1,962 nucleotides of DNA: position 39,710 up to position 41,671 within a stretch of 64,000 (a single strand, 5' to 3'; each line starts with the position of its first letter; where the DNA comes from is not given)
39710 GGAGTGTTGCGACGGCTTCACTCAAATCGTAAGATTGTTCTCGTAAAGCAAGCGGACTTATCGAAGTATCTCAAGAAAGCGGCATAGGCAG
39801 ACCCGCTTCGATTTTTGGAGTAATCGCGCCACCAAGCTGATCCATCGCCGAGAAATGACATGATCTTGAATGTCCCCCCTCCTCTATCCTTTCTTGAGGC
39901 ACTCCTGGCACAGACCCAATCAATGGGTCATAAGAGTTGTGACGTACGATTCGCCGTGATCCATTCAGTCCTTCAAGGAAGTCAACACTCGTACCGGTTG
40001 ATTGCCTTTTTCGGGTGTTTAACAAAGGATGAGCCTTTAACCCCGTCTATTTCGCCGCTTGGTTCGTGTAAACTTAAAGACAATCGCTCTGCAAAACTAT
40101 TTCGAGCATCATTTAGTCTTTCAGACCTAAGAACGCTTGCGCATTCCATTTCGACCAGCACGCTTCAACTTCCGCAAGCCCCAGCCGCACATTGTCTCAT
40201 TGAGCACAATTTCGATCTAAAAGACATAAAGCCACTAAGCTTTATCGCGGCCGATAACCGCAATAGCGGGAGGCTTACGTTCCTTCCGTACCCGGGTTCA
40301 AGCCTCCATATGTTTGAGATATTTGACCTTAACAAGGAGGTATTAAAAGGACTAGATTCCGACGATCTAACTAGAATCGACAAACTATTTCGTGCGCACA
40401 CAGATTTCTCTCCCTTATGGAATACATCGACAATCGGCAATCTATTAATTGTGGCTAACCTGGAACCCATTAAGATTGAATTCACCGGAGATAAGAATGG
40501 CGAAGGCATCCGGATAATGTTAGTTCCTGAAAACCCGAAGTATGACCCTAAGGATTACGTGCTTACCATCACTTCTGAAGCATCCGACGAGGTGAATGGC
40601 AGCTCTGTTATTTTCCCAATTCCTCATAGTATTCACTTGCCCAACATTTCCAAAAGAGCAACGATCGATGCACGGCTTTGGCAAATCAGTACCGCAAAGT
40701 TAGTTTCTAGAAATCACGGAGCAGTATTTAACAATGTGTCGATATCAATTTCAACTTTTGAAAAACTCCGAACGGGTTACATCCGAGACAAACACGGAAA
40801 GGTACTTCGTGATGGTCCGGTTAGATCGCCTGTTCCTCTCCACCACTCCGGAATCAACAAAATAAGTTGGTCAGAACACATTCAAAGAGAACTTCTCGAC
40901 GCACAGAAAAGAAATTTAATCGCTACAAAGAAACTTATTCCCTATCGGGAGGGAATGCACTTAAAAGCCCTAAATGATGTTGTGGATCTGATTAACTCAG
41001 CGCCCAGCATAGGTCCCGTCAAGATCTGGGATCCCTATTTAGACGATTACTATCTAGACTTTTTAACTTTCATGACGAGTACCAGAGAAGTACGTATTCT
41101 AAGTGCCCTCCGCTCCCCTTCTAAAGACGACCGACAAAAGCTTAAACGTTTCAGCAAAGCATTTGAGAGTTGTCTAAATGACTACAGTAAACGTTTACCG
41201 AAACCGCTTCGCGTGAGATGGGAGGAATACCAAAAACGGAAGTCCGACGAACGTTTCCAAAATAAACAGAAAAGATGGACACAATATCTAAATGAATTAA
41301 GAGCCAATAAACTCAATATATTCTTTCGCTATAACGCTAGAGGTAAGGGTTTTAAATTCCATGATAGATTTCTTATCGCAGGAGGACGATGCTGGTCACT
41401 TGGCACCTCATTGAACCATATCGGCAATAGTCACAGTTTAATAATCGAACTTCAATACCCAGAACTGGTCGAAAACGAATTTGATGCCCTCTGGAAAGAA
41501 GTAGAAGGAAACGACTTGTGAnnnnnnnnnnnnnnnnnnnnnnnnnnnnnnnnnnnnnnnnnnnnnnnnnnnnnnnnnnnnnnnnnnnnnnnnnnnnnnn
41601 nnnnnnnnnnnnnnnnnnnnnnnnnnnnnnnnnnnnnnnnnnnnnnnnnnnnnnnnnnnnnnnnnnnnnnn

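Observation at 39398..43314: Unassigned three-gene cassette (small nuclease-like + PLD/MIT_C-like 553 aa + coupled 598-aa partner) in island cargo: candidate new defence/conflict system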

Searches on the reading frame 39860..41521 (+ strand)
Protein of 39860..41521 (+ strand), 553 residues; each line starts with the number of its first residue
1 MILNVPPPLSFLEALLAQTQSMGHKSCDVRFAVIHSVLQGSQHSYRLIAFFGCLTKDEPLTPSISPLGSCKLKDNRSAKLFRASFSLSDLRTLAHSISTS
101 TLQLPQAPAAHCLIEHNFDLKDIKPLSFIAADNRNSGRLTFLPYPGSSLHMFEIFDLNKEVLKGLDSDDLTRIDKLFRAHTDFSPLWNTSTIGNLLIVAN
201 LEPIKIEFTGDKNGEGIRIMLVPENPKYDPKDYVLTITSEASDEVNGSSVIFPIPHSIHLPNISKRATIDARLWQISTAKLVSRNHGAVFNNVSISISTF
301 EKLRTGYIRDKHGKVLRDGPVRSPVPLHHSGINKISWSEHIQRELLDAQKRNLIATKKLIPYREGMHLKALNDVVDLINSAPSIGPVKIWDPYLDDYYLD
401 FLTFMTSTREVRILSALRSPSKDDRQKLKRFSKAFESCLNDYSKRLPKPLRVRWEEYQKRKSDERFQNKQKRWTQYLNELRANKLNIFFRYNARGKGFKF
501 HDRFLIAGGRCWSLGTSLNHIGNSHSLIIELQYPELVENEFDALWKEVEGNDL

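Call 4: search_protein_families(library=pfam, proteins=[window:39860-41521:+], max_evalue=1)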
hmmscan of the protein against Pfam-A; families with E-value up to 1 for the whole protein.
window:39860-41521:+ (553 aa): 0 families

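Call 5: search_protein_families(library=padloc, proteins=[window:39860-41521:+], max_evalue=1)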
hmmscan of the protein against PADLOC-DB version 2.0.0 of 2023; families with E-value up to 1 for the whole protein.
window:39860-41521:+ (553 aa): 2 families
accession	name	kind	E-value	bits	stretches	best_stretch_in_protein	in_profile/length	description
PDLC04869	PDC-S05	-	6.3e-05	20.3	2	496-541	251-297/306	-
PDLC04879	PDC-S05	-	0.0003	18.3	1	498-532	240-274/285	-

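Call 6: search_protein_families(library=ncbifam, proteins=[window:39860-41521:+], max_evalue=1)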
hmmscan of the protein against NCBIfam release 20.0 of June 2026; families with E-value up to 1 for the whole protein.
window:39860-41521:+ (553 aa): 1 family
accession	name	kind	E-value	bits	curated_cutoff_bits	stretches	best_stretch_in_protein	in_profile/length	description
NF040700.1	VPA1262_N_dom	domain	2.8e-24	85.7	80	1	123-547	58-478/478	VPA1262 family N-terminal domain-containing protein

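Call 16: find_homologous_proteins(query=window:39860-41521:+, max_evalue=0.001)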
Query window:39860-41521:+ (553 aa): 1 proteins with E <= 0.001 among 7899 candidates.
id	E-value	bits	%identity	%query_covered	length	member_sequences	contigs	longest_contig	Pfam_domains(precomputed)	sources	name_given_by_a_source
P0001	0.0e+0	1269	100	100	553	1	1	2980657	-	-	-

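Call 19: search_dna_similar(query=window:39860-41521:+, collection=plasmids, mode=protein, max_evalue=10, max_rows=30)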
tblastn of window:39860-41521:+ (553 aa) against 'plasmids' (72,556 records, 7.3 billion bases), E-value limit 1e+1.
Records with a match: 16; places in all: 16; records where one place covers at least 80% of the query: 0.
Best place of each record, by identity: <60% 16.
By first word of the organism name: Halobacterium 6; Bradyrhizobium 2; Vibrio 1; Aliarcobacter 1; Rhizobium 1; Agrobacterium 1; Gluconobacter 1; Halorarius 1; Bacillus 1; Klebsiella 1.
By predicted mobility (MOB-suite, as given by PLSDB): non-mobilizable 12; conjugative 4.
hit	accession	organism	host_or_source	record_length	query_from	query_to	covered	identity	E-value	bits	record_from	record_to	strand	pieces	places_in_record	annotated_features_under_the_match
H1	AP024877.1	Vibrio halioticoli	-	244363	325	552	41%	27.0%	1e-8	66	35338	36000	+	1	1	record has no annotation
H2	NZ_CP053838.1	Aliarcobacter faecis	Cell culture,Human septic tank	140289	332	548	39%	27.1%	5e-6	57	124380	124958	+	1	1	VPA1262 family N-terminal domain-containing protein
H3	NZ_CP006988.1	Rhizobium etli bv. mimosae str. IE4771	Phaseolus vulgaris,whole organism,nodule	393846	340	549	38%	27.9%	9e-5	53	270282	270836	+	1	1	VPA1262 family N-terminal domain-containing protein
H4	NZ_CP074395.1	Agrobacterium salinitolerans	Cotton,tiaaue sample,root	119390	367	548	33%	26.5%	7e-6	57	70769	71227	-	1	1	VPA1262 family N-terminal domain-containing protein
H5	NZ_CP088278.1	Bradyrhizobium barranii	Glycine max cv. AC Glengarry,cell ...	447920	462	549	16%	32.6%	6e-6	57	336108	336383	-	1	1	VPA1262 family N-terminal domain-containing protein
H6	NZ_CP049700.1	Bradyrhizobium barranii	Glycine max cv. AC Glengarry,cell ...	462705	462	549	16%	32.6%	6e-6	57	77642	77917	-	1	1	VPA1262 family N-terminal domain-containing protein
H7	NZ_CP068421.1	Gluconobacter sphaericus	single cell,Campbell Early grape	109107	475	546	13%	38.5%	4e-4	51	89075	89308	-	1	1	VPA1262 family N-terminal domain-containing protein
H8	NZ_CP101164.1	Halorarius halobius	cell culture,salt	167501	474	552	14%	31.3%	2e+0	39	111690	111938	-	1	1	hypothetical protein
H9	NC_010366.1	Halobacterium salinarum NRC-34001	-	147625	474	547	13%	31.2%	6e+0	37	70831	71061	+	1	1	hypothetical protein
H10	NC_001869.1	Halobacterium salinarum NRC-34001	-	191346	474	547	13%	31.2%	6e+0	37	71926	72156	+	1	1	hypothetical protein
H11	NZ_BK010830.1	Halobacterium salinarum NRC-34001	-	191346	474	547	13%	31.2%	6e+0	37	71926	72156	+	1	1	hypothetical protein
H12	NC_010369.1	Halobacterium salinarum NRC-34001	-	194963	474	547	13%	31.2%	6e+0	37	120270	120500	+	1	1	hypothetical protein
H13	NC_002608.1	Halobacterium salinarum NRC-34001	-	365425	474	547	13%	31.2%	6e+0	37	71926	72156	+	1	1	hypothetical protein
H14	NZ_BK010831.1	Halobacterium salinarum NRC-34001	-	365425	474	547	13%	31.2%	6e+0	37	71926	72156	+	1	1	hypothetical protein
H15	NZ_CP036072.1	Bacillus wiedmannii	cell culture,soil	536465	500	545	8%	47.9%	8e-4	50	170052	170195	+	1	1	VPA1262 family N-terminal domain-containing protein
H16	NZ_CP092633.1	Klebsiella variicola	Philodendron erubescens,Pure ...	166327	493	537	8%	35.6%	2e+0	39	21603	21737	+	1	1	VPA1262 family N-terminal domain-containing protein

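Call 20: search_solved_structures(query=window:39860-41521:+, max_evalue=10, show_alignments=2)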
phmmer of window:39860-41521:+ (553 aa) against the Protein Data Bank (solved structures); distinct sequences matched with E-value up to 10: 3.
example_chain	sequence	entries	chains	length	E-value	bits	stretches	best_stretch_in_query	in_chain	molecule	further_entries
6mky_A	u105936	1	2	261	0.47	11.8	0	147-201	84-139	Protein phosphatase 1 regulatory subunit 7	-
5o6k_A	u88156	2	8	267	1.8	9.9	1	425-534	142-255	Polyphosphate:AMP phosphotransferase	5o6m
5lc9_A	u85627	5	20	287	2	9.7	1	425-534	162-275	Polyphosphate:AMP phosphotransferase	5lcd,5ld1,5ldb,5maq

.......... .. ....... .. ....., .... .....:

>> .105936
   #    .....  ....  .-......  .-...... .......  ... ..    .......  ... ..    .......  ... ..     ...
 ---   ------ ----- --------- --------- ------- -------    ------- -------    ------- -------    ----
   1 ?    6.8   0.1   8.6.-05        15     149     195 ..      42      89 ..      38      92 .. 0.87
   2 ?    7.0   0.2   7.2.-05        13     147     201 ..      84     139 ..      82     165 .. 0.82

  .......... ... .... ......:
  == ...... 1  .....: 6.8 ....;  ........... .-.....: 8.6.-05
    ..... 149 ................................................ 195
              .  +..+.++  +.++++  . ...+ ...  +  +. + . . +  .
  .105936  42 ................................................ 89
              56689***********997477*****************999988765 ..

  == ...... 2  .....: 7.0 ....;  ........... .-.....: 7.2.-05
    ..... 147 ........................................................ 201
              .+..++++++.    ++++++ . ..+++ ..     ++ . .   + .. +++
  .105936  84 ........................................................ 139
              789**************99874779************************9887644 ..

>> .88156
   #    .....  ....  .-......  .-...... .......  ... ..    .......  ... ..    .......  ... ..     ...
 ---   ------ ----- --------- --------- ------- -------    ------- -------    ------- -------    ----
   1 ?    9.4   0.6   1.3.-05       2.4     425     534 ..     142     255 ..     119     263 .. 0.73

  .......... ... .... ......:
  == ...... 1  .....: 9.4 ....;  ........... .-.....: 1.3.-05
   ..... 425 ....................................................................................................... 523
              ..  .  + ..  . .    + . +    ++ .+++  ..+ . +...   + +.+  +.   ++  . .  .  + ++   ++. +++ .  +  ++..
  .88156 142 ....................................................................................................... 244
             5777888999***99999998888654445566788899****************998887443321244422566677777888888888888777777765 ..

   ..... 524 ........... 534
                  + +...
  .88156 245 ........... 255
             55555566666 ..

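Call 21: get_annotated_region(hit=H2, flank=5000)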
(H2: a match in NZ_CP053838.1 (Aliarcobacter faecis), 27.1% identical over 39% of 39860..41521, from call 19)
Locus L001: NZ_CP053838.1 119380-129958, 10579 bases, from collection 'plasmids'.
description: Aliarcobacter faecis strain CCUG 66484 plasmid pAFAEC, complete sequence
organism: Aliarcobacter faecis (NCBI taxid 1564138)
taxonomy: Bacteria; Campylobacterota; Epsilonproteobacteria; Campylobacterales; Arcobacteraceae; Aliarcobacter; Aliarcobacter faecis
host: -; source: Cell culture,Human septic tank; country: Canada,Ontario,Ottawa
typing (MOB-suite, as given by PLSDB): non-mobilizable
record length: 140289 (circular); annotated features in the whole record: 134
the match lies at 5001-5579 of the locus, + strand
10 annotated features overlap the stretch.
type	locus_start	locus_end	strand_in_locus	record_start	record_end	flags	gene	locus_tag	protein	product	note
CDS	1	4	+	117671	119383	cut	-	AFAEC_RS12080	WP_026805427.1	hypothetical protein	-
CDS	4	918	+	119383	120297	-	-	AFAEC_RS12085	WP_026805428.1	hypothetical protein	-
CDS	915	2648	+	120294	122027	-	-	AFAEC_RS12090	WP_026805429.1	RNA-directed DNA polymerase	-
CDS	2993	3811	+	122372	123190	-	-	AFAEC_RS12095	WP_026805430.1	hypothetical protein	-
CDS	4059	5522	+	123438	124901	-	-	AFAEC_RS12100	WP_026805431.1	VPA1262 family N-terminal domain-containing protein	-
CDS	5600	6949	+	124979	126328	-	-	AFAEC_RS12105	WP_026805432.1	hypothetical protein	-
CDS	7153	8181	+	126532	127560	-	-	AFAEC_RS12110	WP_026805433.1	site-specific integrase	GO:0015074 - DNA integration [Evidence IEA]; GO:0006310 - DNA recombination [Evidence IEA]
CDS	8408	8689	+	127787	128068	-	-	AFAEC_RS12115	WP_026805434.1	hypothetical protein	-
CDS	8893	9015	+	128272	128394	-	-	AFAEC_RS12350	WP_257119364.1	hypothetical protein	-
CDS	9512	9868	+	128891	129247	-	-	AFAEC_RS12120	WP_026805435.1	hypothetical protein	-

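Call 22: get_annotated_region(hit=H3, flank=5000)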
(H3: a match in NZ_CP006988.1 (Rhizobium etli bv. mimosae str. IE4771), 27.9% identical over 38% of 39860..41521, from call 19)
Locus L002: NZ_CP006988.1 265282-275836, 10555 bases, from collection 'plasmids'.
description: Rhizobium etli bv. mimosae str. IE4771 plasmid pRetIE4771b, complete sequence
organism: Rhizobium etli bv. mimosae str. IE4771 (NCBI taxid 1432050)
taxonomy: Bacteria; Pseudomonadota; Alphaproteobacteria; Hyphomicrobiales; Rhizobiaceae; Rhizobium; Rhizobium etli; Rhizobium etli bv. mimosae str. IE4771
host: -; source: Phaseolus vulgaris,whole organism,nodule; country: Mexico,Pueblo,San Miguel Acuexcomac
typing (MOB-suite, as given by PLSDB): conjugative; replicon rep_cluster_287; relaxase MOBQ; mating-pair formation MPF_T
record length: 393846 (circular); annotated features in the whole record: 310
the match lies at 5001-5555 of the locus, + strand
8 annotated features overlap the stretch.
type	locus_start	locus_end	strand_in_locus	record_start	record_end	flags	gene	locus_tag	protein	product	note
CDS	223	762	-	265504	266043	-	-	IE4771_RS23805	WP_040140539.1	hypothetical protein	-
CDS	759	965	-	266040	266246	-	-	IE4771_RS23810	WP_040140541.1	hypothetical protein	-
CDS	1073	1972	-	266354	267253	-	-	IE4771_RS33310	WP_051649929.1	S-4TM family putative pore-forming effector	-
CDS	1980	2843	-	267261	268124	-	-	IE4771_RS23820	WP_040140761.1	CBASS oligonucleotide cyclase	-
CDS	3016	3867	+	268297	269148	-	-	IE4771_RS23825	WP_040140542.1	DUF2971 domain-containing protein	-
CDS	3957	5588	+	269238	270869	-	-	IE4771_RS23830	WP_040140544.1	VPA1262 family N-terminal domain-containing protein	-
CDS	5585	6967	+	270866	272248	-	-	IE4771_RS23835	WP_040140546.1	hypothetical protein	-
CDS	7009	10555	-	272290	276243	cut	-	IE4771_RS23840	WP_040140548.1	hypothetical protein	-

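Call 23: get_annotated_region(hit=H4, flank=5000)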
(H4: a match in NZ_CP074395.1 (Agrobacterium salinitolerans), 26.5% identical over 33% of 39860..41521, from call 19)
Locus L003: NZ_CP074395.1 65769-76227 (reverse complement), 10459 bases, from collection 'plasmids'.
description: Agrobacterium salinitolerans strain DG3-1 plasmid pDG3-1b, complete sequence
organism: Agrobacterium salinitolerans (NCBI taxid 1183413)
taxonomy: Bacteria; Pseudomonadota; Alphaproteobacteria; Hyphomicrobiales; Rhizobiaceae; Agrobacterium; Agrobacterium salinitolerans
host: -; source: Cotton,tiaaue sample,root; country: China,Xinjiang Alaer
typing (MOB-suite, as given by PLSDB): non-mobilizable; replicon rep_cluster_593; mating-pair formation MPF_T
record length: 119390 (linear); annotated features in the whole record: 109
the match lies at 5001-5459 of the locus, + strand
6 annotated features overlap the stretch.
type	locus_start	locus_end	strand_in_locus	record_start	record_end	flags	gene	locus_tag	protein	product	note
CDS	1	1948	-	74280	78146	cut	-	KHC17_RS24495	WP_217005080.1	hypothetical protein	-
CDS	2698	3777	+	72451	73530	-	-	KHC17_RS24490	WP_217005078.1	restriction endonuclease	GO:0009307 - DNA restriction-modification system [Evidence IEA]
CDS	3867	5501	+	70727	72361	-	-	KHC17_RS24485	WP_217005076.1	VPA1262 family N-terminal domain-containing protein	-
CDS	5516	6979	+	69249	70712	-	-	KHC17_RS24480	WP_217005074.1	hypothetical protein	-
CDS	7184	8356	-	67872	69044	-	-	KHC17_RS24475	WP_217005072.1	restriction endonuclease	-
CDS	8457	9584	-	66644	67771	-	-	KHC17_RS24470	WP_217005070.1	RHE_PE00001 family protein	-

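Call 24: get_annotated_region(hit=H5, flank=5000)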
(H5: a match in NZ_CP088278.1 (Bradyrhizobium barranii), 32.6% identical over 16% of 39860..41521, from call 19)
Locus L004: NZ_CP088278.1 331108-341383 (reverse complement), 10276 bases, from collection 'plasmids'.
description: Bradyrhizobium barranii subsp. barranii strain 323S2 plasmid pBb323S2a, complete sequence
organism: Bradyrhizobium barranii (NCBI taxid 2823807)
taxonomy: Bacteria; Pseudomonadota; Alphaproteobacteria; Hyphomicrobiales; Nitrobacteraceae; Bradyrhizobium; Bradyrhizobium barranii
host: -; source: Glycine max cv. AC Glengarry,cell culture; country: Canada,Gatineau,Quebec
typing (MOB-suite, as given by PLSDB): conjugative; relaxase MOBP,MOBP; mating-pair formation MPF_T
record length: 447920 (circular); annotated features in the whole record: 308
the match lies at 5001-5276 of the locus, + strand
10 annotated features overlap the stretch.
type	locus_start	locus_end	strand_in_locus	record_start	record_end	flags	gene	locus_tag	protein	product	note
CDS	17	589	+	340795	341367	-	-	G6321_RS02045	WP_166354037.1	hypothetical protein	-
CDS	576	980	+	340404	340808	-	-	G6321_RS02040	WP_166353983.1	hypothetical protein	-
CDS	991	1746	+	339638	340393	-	-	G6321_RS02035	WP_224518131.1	ImmA/IrrE family metallo-endopeptidase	-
CDS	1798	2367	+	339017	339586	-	-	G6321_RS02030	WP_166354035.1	hypothetical protein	-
CDS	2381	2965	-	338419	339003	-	-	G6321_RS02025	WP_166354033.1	mobile mystery protein B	-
CDS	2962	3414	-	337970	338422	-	-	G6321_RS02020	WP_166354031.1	mobile mystery protein A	-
CDS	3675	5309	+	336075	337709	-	-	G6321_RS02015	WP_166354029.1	VPA1262 family N-terminal domain-containing protein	-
CDS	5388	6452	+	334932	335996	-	-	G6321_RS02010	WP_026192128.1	IS630-like element ISRj1 family transposase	GO:0006313 - DNA transposition [Evidence IEA]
CDS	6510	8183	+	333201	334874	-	-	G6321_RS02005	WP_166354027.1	hypothetical protein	-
CDS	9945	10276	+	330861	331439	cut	-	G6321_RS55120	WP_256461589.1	tyrosinase family protein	-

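Call 25: get_annotated_region(hit=H16, flank=6000)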
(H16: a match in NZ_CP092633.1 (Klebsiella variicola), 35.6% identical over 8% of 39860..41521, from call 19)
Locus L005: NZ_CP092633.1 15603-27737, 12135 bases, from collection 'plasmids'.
description: Klebsiella variicola subsp. variicola strain ML.9ba2 plasmid pML9ba2, complete sequence
organism: Klebsiella variicola (NCBI taxid 2590157)
taxonomy: Bacteria; Pseudomonadota; Gammaproteobacteria; Enterobacterales; Enterobacteriaceae; Klebsiella; Klebsiella variicola
host: -; source: Philodendron erubescens,Pure isolate,Aerial roots; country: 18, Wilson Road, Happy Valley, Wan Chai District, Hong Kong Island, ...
typing (MOB-suite, as given by PLSDB): conjugative; replicon IncFIB,IncFII,rep_cluster_2183; relaxase MOBF,MOBF; mating-pair formation MPF_F
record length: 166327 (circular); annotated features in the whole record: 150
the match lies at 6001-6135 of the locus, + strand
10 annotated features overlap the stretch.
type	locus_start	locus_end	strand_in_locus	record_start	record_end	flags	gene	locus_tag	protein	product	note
CDS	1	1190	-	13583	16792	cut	-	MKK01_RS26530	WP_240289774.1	hypothetical protein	-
CDS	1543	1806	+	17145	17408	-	-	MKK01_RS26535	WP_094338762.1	hypothetical protein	-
CDS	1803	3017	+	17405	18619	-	-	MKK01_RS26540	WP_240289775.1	hypothetical protein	-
CDS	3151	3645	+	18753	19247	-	-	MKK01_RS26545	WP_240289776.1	DNA-binding protein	-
CDS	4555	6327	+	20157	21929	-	-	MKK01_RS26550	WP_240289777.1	VPA1262 family N-terminal domain-containing protein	-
CDS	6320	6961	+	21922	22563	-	-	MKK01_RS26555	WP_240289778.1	hypothetical protein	-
CDS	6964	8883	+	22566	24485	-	-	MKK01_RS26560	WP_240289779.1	hypothetical protein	-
CDS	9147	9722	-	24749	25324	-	-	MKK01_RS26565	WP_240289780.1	recombinase family protein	GO:0006310 - DNA recombination [Evidence IEA]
CDS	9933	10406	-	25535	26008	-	-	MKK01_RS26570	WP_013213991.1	GNAT family N-acetyltransferase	-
CDS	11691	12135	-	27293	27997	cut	-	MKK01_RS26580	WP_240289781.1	IS6 family transposase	-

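Call 26: get_annotated_region(hit=H15, flank=6000)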
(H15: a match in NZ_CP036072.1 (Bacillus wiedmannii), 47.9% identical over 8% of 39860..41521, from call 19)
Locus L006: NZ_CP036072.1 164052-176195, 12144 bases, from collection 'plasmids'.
description: Bacillus wiedmannii strain JAS07/5 plasmid p536
organism: Bacillus wiedmannii (NCBI taxid 1890302)
taxonomy: Bacteria; Bacillota; Bacilli; Bacillales; Bacillaceae; Bacillus; Bacillus wiedmannii
host: -; source: cell culture,soil; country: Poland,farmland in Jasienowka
typing (MOB-suite, as given by PLSDB): non-mobilizable; replicon rep_cluster_164,rep_cluster_1698,rep_cluster_1751,rep_cluster_1912
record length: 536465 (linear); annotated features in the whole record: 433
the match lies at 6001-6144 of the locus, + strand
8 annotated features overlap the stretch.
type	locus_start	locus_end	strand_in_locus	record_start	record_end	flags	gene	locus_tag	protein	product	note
CDS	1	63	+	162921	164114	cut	-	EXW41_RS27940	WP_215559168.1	aldolase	-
CDS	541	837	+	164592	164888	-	-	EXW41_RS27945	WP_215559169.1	hypothetical protein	-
CDS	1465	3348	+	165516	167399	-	-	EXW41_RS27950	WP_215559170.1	AAA family ATPase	-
CDS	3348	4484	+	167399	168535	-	-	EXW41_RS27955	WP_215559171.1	hypothetical protein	-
CDS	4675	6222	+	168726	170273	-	-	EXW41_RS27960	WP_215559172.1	VPA1262 family N-terminal domain-containing protein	-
CDS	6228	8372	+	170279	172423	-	-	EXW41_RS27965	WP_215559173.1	hypothetical protein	-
CDS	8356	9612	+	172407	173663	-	-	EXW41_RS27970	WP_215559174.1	hypothetical protein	-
CDS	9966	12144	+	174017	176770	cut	-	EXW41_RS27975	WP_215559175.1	type I restriction endonuclease subunit R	-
